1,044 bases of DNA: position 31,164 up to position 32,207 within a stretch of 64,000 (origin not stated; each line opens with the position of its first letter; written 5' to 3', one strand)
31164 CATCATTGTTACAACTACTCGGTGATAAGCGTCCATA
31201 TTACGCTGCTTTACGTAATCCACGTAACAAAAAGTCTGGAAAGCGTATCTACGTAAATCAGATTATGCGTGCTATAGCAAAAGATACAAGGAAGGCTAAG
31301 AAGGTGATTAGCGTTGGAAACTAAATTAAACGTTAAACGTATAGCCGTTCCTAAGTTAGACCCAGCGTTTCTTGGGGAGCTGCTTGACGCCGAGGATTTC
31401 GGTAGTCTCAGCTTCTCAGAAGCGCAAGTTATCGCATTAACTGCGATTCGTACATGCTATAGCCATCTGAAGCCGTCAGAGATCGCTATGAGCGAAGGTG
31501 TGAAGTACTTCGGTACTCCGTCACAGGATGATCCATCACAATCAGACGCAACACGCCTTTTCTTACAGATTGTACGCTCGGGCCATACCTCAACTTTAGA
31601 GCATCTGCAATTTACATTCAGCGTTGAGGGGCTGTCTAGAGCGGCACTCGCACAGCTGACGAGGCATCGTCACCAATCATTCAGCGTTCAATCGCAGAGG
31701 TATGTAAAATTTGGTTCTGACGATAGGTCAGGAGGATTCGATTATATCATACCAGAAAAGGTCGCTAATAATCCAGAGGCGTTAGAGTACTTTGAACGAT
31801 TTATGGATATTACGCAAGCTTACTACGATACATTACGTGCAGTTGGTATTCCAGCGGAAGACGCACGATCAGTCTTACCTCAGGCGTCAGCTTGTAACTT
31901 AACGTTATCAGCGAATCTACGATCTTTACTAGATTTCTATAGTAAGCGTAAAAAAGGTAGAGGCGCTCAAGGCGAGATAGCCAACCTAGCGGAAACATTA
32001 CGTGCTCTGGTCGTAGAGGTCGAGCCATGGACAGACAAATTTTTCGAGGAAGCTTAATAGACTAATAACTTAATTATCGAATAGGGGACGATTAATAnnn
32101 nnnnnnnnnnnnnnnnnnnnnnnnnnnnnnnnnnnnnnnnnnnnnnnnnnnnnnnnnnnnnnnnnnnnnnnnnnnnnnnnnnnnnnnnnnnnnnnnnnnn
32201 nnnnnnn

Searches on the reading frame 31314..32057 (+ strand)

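Call 40: search_protein_families(library=phrogs, proteins=[window:31314-32057:+], max_evalue=0.00001)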
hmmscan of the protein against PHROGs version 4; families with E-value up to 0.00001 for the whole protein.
window:31314-32057:+ (247 aa): 4 families
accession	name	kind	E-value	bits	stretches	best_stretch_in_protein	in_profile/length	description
phrog_85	-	DNA, RNA and nucleotide metabolism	4.8e-45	155.4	1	36-245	386-584/866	thymidylate synthase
phrog_10644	-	DNA, RNA and nucleotide metabolism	5.8e-11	43.7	1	108-235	8-145/160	thymidylate synthase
phrog_35637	-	DNA, RNA and nucleotide metabolism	2.6e-10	40.9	1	74-243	111-274/366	thymidylate synthase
phrog_22708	-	DNA, RNA and nucleotide metabolism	7.5e-10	39.6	1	76-133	68-126/242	thymidylate synthase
